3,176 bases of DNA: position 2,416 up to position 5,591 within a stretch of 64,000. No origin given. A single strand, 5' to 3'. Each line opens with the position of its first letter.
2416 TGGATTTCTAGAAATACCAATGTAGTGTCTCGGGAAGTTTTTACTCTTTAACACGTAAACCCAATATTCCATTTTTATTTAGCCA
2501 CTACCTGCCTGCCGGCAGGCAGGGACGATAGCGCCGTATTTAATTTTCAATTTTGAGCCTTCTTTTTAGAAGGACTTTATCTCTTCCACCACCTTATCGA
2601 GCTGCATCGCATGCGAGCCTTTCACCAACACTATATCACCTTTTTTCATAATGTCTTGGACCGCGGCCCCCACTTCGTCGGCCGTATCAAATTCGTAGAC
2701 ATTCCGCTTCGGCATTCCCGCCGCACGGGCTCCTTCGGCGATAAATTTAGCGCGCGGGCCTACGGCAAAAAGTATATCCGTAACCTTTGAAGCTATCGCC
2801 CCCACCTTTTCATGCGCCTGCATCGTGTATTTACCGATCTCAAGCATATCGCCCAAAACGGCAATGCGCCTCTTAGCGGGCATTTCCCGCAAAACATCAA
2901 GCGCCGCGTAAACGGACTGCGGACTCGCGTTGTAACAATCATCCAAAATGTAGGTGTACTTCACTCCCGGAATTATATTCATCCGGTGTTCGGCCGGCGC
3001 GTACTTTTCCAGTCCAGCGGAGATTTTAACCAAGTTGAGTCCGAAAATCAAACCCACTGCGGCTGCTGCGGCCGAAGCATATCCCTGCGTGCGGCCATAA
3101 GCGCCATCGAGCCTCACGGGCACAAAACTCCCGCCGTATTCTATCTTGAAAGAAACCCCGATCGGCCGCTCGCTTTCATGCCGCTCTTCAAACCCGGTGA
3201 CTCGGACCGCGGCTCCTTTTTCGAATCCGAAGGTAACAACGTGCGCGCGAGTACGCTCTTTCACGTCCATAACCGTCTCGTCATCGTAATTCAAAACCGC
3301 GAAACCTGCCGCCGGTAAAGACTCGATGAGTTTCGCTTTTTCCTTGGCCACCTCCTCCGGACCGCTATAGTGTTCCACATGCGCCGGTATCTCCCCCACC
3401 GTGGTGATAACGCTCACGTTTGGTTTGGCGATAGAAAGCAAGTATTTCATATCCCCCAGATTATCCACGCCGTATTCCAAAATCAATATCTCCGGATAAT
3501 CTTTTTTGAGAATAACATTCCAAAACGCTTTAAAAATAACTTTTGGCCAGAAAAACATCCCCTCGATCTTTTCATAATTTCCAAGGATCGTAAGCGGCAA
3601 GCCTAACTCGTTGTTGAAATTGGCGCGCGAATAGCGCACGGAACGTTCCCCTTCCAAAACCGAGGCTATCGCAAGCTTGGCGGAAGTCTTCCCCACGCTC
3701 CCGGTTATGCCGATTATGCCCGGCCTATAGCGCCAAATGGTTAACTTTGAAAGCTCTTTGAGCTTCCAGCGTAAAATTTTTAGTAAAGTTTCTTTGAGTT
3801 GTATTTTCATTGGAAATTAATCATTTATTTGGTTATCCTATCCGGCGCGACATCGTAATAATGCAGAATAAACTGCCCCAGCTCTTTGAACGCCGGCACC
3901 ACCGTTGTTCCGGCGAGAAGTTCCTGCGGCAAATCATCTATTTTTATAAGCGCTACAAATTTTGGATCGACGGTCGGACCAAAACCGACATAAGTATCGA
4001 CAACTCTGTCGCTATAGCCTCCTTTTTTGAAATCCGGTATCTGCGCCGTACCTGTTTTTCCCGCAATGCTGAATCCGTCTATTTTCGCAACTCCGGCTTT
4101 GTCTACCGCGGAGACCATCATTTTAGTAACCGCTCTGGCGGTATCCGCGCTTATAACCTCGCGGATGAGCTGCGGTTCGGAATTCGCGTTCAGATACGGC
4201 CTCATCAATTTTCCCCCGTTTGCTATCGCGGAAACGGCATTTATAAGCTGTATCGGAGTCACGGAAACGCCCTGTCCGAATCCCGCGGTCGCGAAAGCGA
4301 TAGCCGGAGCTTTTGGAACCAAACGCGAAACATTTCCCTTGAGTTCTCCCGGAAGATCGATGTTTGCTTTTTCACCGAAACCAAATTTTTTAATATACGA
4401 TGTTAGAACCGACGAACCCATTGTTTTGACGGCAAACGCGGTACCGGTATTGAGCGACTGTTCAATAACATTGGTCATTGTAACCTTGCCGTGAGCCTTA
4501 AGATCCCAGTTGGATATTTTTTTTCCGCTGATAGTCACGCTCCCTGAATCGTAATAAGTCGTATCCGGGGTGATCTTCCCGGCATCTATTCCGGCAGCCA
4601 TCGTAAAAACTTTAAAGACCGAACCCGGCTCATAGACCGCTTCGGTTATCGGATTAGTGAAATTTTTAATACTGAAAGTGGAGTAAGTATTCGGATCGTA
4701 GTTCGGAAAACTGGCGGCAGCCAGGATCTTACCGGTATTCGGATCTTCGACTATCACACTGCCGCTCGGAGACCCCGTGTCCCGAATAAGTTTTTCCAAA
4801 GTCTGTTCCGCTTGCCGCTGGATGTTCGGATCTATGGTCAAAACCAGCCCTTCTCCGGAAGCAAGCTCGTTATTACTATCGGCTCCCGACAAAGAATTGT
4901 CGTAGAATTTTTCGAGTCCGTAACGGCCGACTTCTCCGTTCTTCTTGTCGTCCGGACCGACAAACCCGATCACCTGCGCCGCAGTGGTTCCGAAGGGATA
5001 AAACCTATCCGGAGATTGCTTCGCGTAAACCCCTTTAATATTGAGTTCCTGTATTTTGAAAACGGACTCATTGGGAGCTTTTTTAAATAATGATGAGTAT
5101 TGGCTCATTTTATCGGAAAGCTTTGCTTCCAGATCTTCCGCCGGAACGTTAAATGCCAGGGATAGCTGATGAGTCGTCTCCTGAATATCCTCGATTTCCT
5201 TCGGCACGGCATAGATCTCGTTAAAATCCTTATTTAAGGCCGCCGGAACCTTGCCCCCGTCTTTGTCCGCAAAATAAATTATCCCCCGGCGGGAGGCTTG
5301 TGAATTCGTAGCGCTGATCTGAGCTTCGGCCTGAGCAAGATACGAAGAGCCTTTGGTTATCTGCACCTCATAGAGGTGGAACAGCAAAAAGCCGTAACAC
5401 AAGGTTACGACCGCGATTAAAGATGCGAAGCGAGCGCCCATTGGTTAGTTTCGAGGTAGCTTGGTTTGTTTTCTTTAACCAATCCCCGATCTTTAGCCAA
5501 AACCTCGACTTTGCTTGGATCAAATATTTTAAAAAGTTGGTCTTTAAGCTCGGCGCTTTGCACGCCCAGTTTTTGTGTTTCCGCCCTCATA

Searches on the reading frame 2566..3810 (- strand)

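Call 8: search_protein_families(library=pfam, proteins=[window:2566-3810:-], max_evalue=0.001)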
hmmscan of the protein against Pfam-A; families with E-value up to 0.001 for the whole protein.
window:2566-3810:- (414 aa): 2 families
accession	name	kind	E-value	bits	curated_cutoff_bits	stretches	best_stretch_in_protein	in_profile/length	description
PF08245.18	Mur_ligase_M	-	3.6e-24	86.3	24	2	104-217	55-168/200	Mur ligase middle domain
PF02875.26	Mur_ligase_C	-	2.1e-22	80.7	28.4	1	275-400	1-127/127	Mur ligase, glutamate ligase domain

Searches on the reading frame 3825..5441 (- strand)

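Call 8: search_protein_families(library=pfam, proteins=[window:3825-5441:-], max_evalue=0.001)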
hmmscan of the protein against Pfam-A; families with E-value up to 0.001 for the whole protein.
window:3825-5441:- (538 aa): 2 families
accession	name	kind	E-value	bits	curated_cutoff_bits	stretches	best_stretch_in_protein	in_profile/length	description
PF00905.27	Transpeptidase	-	6.9e-66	222.9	22.1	1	227-507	1-283/299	Penicillin binding protein transpeptidase domain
PF03717.20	PBP_dimer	-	7.2e-14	53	24.4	1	50-192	4-166/180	Penicillin-binding Protein dimerisation domain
